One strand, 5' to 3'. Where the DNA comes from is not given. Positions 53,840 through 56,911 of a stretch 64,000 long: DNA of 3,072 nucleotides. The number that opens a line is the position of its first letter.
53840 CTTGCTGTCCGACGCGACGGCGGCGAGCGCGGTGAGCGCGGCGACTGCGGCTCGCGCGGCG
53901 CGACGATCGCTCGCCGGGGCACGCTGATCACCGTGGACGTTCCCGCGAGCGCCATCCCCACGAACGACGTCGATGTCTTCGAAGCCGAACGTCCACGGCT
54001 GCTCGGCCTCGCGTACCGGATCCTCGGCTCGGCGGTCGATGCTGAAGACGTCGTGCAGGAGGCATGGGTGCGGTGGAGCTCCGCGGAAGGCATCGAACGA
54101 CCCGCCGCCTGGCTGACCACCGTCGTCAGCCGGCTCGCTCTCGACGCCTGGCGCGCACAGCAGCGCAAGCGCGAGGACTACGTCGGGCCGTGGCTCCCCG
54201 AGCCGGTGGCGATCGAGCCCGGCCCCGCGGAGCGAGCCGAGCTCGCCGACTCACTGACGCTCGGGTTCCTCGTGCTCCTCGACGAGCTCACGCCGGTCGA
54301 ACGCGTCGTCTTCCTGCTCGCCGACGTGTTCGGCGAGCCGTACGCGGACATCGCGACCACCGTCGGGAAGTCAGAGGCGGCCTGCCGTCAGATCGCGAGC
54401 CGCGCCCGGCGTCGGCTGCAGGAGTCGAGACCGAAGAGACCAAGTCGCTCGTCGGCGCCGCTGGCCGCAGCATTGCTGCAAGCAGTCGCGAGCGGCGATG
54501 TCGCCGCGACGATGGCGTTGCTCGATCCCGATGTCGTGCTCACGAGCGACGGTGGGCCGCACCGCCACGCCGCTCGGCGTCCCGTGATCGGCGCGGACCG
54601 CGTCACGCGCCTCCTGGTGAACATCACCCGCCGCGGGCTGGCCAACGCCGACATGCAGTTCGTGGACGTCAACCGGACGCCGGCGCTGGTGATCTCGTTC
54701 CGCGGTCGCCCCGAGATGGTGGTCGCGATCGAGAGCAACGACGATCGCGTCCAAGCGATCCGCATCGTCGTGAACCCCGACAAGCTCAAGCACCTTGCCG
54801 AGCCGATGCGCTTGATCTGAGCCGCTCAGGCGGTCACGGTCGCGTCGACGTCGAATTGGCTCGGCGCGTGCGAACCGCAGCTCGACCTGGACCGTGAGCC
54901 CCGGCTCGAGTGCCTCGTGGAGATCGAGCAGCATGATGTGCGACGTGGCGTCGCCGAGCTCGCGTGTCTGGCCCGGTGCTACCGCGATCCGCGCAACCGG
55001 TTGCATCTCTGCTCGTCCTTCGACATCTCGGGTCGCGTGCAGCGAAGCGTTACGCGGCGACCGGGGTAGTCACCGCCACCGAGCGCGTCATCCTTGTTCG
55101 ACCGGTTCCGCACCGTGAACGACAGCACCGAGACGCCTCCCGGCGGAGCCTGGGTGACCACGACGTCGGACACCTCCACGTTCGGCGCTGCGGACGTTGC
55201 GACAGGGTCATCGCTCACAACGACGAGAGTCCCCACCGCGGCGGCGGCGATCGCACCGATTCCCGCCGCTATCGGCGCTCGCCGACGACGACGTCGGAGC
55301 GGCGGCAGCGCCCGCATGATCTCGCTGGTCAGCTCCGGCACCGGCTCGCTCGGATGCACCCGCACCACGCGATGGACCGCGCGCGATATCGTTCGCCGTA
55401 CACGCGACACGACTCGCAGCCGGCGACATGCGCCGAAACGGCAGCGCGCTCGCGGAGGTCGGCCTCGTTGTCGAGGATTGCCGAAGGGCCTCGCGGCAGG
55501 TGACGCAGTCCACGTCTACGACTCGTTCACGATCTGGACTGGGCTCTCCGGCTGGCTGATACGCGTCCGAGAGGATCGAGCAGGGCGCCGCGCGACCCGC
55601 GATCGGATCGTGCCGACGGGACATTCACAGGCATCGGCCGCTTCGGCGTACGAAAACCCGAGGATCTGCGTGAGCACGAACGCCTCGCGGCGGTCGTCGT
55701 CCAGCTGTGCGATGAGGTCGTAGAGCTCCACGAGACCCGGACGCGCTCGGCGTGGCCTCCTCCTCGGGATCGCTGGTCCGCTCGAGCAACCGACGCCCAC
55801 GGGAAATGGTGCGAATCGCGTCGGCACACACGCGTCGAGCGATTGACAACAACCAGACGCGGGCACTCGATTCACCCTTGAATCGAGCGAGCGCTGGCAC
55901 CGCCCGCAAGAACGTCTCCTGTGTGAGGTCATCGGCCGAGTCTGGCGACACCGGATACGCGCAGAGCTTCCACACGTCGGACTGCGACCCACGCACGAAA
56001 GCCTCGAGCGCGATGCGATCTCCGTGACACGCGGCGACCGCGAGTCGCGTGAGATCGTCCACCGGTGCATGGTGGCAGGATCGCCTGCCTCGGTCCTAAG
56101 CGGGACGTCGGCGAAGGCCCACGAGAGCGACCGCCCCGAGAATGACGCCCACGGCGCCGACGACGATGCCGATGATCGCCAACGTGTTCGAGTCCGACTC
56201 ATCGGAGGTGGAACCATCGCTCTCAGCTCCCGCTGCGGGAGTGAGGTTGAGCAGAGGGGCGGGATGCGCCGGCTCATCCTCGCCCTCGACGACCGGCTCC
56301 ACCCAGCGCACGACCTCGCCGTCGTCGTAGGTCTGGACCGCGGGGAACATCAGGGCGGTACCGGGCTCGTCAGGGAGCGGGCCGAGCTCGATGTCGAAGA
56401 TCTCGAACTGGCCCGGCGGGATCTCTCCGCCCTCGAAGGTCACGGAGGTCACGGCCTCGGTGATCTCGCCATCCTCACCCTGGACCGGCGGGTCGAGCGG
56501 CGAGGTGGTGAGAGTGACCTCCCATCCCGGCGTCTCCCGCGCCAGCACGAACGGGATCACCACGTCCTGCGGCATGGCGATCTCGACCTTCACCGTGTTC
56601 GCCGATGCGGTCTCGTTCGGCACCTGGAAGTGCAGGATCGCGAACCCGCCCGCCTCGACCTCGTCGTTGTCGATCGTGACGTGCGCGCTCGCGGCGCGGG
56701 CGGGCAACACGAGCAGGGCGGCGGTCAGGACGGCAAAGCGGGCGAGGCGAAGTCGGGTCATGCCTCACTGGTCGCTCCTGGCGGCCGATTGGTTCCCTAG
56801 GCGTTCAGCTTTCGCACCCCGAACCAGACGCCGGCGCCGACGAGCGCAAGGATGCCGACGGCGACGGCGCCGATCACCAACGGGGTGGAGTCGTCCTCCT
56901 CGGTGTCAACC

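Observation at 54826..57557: Candidate copper-sensing ECF system: an anti-sigma factor fused to a PCuAC copper-chaperone domain, co-oriented with two YcnI/DUF1775 genes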

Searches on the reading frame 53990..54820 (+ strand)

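Call 86: search_protein_families(library=pfam, max_evalue=0.0001, proteins=[window:53990-54820:+])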
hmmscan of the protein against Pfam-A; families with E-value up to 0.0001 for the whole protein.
window:53990-54820:+ (276 aa): 3 families
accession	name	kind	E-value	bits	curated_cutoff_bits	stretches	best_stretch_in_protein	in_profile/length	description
PF04542.20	Sigma70_r2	-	8.4e-15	54.8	24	1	1-59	6-70/71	Sigma-70 region 2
PF08281.18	Sigma70_r4_2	-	1.7e-12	47.2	25.7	1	94-143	5-54/54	Sigma-70, region 4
PF04545.22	Sigma70_r4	-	5.7e-06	26.2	24.1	1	96-145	1-50/50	Sigma-70, region 4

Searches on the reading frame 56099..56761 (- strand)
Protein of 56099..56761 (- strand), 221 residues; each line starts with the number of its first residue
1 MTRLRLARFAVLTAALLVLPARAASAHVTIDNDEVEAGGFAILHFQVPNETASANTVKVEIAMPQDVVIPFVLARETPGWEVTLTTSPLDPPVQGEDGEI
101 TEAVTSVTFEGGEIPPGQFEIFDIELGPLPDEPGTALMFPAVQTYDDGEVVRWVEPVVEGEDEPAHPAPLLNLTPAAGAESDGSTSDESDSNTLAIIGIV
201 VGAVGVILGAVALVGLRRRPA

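Call 4: search_protein_families(library=pfam, max_evalue=0.1, proteins=[window:56099-56761:-])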
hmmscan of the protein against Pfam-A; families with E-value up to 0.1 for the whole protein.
seq(221 aa): 2 families
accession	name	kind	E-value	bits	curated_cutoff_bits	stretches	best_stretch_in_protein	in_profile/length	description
PF07987.16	DUF1775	-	1.2e-43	149.4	25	1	27-173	1-146/146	Domain of unkown function (DUF1775)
PF13828.11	DUF4190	-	0.0052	17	35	1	194-211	44-61/62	Domain of unknown function (DUF4190)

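Call 45: search_protein_families(library=ncbifam, max_evalue=0.001, proteins=[window:56099-56761:-])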
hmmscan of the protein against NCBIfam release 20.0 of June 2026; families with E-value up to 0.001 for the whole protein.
seq(221 aa): 0 families

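Call 62: search_solved_structures(query=window:56099-56761:-, max_evalue=0.01, show_alignments=2)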
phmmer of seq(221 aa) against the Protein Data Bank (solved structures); distinct sequences matched with E-value up to 0.01: 2.
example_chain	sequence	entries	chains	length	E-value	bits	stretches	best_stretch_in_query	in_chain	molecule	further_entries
3esm_A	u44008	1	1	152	1.2e-18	70.5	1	25-179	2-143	uncharacterized protein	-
7me6_A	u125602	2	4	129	5e-06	29.3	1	27-174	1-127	Uncharacterized protein YcnI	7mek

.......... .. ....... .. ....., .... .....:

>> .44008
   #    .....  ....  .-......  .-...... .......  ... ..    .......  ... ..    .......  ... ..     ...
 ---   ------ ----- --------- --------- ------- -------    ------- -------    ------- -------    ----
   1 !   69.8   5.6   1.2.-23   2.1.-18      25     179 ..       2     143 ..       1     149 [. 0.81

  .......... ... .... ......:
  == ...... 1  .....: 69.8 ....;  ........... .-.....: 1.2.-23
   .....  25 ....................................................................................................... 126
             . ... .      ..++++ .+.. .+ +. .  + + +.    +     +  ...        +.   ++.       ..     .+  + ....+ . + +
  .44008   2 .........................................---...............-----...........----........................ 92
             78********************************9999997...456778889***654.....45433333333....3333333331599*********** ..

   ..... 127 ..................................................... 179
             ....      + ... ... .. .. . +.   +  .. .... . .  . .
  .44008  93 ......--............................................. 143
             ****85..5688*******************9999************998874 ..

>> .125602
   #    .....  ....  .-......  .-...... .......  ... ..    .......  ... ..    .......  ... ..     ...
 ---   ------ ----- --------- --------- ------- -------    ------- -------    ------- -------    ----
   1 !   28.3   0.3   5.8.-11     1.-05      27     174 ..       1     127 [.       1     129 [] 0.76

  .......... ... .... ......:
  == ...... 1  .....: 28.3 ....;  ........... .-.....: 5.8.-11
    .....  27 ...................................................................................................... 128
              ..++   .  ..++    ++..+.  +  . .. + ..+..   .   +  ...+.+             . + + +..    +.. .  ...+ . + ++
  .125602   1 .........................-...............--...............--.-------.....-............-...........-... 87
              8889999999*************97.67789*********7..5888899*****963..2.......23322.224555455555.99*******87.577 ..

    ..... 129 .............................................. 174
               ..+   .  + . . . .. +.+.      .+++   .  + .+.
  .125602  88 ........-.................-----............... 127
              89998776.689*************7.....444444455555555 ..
